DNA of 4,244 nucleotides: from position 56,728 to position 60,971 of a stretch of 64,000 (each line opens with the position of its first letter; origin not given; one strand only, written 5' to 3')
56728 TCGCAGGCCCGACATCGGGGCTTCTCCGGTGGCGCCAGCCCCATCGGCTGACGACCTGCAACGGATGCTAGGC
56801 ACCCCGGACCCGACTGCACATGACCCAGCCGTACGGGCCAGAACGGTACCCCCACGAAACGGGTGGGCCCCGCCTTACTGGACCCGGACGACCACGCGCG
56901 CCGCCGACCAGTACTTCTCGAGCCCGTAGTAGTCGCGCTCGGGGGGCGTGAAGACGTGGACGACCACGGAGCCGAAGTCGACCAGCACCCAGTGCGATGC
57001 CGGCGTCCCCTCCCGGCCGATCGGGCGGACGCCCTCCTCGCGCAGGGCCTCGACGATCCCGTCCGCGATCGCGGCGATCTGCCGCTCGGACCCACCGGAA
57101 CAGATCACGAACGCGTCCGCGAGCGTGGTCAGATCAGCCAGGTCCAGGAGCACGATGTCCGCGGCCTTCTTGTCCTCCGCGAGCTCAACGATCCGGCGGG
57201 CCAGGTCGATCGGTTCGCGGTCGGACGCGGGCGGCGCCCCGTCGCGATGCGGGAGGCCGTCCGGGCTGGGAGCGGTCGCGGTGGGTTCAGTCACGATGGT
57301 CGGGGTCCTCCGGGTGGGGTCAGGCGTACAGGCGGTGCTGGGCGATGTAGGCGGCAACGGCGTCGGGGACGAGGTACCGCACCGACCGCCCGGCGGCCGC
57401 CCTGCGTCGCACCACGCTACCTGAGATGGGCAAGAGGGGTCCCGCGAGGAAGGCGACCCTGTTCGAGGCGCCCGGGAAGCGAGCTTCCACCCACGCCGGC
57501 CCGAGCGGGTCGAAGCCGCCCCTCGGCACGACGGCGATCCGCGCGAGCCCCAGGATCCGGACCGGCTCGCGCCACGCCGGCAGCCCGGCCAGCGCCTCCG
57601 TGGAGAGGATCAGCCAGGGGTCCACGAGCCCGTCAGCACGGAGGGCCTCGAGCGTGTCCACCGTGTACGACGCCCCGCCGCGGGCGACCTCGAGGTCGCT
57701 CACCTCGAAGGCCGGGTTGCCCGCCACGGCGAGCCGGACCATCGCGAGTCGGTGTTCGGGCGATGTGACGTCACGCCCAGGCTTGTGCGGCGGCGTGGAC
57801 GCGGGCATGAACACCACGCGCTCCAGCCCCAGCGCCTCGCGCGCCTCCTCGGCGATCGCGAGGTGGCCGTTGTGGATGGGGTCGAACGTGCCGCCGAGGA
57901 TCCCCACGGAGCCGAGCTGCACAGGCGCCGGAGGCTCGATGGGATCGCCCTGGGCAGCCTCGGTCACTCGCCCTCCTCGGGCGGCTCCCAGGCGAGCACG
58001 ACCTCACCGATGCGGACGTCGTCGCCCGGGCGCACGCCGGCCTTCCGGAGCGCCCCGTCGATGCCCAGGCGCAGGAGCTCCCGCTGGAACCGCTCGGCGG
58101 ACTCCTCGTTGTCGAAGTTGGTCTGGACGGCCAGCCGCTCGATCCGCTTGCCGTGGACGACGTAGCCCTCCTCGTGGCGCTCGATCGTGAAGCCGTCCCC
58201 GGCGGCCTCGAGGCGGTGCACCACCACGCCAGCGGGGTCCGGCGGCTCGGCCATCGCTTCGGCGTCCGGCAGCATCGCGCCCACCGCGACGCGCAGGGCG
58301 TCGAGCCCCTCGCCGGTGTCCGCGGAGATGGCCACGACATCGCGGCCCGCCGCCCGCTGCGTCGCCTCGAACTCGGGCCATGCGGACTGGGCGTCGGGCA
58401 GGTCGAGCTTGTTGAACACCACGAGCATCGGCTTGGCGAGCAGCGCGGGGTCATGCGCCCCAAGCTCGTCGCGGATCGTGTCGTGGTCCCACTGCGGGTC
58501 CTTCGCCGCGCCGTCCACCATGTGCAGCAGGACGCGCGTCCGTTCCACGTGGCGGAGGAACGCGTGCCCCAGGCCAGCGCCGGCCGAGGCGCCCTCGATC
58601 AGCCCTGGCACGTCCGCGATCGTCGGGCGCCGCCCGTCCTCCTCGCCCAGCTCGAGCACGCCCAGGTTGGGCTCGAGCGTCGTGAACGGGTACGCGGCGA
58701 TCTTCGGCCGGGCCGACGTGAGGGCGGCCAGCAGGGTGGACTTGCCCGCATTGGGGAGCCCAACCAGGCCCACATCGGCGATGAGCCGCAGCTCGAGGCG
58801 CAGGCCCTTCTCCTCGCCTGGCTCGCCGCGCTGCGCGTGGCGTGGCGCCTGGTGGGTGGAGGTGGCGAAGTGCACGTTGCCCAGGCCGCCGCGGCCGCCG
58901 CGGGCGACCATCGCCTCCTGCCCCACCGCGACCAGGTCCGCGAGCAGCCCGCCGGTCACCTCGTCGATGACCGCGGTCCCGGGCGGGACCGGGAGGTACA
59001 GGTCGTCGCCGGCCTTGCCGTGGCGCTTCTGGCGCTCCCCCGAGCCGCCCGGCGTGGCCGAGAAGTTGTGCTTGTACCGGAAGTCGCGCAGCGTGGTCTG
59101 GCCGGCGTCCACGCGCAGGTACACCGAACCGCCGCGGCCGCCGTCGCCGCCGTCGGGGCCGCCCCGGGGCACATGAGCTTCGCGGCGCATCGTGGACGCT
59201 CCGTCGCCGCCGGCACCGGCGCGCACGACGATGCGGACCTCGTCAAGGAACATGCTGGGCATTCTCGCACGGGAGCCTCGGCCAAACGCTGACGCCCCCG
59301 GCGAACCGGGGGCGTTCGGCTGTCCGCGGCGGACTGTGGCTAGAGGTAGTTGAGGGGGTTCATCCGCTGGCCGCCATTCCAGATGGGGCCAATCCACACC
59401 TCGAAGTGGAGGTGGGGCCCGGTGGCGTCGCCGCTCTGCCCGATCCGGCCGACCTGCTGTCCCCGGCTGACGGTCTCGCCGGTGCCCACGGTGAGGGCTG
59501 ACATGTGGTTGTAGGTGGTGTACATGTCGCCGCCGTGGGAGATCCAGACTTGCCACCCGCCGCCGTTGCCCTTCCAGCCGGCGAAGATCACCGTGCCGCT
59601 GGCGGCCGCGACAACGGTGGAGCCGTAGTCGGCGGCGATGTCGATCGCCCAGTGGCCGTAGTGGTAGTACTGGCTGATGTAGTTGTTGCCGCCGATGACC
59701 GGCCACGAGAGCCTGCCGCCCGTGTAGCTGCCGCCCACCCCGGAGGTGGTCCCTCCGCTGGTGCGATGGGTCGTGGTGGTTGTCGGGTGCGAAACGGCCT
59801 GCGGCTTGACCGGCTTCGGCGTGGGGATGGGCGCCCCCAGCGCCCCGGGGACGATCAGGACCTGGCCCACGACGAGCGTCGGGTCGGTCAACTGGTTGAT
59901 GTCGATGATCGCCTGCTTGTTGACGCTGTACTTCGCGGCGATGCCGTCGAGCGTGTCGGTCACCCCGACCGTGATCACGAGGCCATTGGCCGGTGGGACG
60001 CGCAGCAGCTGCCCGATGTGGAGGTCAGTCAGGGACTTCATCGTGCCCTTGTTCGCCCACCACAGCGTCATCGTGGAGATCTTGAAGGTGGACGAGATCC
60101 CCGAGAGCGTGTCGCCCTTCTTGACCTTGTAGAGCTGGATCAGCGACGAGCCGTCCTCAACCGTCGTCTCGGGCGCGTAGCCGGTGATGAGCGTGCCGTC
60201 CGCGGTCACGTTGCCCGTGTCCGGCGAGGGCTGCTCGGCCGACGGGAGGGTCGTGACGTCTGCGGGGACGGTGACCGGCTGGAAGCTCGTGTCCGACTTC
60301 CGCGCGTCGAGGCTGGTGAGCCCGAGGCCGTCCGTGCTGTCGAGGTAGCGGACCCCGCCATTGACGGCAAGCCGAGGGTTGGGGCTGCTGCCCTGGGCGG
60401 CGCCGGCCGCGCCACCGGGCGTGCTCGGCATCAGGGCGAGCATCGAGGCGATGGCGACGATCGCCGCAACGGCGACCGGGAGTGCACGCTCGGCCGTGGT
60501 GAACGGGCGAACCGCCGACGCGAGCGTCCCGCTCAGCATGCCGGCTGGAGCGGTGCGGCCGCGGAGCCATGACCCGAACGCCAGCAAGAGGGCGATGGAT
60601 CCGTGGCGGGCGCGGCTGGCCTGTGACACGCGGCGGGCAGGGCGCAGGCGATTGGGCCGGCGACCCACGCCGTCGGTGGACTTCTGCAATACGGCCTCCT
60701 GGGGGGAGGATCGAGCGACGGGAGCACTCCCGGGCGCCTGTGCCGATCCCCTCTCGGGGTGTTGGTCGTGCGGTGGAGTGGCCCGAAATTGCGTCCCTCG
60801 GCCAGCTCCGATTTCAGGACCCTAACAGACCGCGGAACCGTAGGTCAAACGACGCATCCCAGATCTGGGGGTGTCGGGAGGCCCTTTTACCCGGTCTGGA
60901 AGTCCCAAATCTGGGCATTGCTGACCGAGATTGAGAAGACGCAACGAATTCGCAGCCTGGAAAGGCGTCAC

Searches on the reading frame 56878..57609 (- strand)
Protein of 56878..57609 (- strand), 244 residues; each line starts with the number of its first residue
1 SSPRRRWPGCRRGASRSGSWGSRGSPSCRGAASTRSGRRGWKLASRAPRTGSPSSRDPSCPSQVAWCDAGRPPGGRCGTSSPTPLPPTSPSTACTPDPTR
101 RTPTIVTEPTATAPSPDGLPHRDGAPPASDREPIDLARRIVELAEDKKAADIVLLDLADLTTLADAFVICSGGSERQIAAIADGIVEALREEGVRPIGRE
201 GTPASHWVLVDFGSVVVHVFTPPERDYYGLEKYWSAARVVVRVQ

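Call 33: search_protein_families(library=pfam, proteins=[window:56878-57609:-], max_evalue=0.01)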
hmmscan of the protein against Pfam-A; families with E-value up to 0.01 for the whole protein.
window:56878-57609:- (244 aa): 1 family
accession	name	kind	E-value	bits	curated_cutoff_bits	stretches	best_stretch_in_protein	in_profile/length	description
PF02410.21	RsfS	-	6.2e-32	110.2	21.6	1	139-234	2-98/98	Ribosomal silencing factor during starvation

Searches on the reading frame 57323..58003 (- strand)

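Call 33: search_protein_families(library=pfam, proteins=[window:57323-58003:-], max_evalue=0.01)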
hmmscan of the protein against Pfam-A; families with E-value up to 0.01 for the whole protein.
window:57323-58003:- (227 aa): 1 family
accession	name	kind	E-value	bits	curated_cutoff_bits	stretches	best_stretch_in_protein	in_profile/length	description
PF01467.32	CTP_transf_like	-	1.8e-23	83.6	21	1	35-201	1-133/133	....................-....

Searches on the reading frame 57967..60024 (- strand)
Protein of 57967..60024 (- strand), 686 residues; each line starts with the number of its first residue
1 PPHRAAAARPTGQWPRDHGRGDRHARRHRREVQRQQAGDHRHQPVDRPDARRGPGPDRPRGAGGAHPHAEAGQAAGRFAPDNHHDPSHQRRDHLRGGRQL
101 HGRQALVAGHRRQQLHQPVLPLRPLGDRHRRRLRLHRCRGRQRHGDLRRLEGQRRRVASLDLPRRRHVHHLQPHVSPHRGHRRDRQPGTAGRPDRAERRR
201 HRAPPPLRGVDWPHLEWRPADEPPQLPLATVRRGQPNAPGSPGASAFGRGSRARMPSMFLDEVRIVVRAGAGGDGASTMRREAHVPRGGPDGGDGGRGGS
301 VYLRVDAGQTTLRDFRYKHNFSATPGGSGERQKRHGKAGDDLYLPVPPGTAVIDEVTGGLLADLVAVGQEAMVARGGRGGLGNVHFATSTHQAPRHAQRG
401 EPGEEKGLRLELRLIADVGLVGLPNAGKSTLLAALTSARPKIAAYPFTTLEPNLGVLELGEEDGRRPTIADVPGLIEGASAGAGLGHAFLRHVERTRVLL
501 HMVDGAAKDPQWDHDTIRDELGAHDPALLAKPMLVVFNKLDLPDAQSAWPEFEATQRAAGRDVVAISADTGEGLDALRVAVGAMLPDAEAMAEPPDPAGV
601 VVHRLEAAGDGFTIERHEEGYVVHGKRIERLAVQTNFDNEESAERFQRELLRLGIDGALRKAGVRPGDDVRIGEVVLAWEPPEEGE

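Call 23: search_protein_families(library=pfam, proteins=[window:57967-60024:-], max_evalue=0.001)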
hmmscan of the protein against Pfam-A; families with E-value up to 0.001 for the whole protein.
window:57967-60024:- (686 aa): 5 families
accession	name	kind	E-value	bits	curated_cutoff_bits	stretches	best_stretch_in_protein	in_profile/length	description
PF01018.28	GTP1_OBG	-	8.1e-56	188.4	27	1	261-414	2-155/155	GTP1/OBG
PF01926.29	MMR_HSR1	-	8.6e-24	84.3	21.9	1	417-539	1-113/113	50S ribosome-binding GTPase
PF09269.16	DUF1967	-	5e-22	78.2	27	1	612-679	1-70/70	Domain of unknown function (DUF1967)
PF02421.24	FeoB_N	-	1.1e-10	41.7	27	1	418-579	3-154/156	Ferrous iron transport protein B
PF03193.22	RsgA_GTPase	-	0.00024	21.4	30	0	532-579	55-102/174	RsgA GTPase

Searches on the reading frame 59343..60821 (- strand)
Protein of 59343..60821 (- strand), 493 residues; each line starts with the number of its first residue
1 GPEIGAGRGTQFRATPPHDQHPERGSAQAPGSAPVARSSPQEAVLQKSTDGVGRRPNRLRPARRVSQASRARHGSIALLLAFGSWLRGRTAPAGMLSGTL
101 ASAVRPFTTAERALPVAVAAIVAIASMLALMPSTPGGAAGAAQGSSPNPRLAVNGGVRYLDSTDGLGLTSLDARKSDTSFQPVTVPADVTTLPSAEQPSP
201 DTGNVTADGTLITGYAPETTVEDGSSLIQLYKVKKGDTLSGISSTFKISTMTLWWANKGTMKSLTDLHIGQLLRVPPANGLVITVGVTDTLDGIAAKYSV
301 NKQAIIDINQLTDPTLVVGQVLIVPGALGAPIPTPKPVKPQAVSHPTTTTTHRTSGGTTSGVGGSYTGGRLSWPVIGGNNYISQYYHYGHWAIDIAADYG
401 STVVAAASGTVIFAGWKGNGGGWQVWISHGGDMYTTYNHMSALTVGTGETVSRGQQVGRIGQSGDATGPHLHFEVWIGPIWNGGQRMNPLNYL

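Call 23: search_protein_families(library=pfam, proteins=[window:59343-60821:-], max_evalue=0.001)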
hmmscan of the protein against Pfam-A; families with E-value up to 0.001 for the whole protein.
window:59343-60821:- (493 aa): 3 families
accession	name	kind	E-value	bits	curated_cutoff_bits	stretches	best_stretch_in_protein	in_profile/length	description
PF01551.29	Peptidase_M23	-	7.2e-29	100.3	28.7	1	389-489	2-96/96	Peptidase family M23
PF01476.26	LysM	-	2.8e-20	72.4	20.9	2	231-276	1-43/43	LysM domain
PF23473.1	LysM3_LYK4_5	-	2.3e-07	31.2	29.3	0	231-258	5-32/48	LYK4/5 LysM3 domain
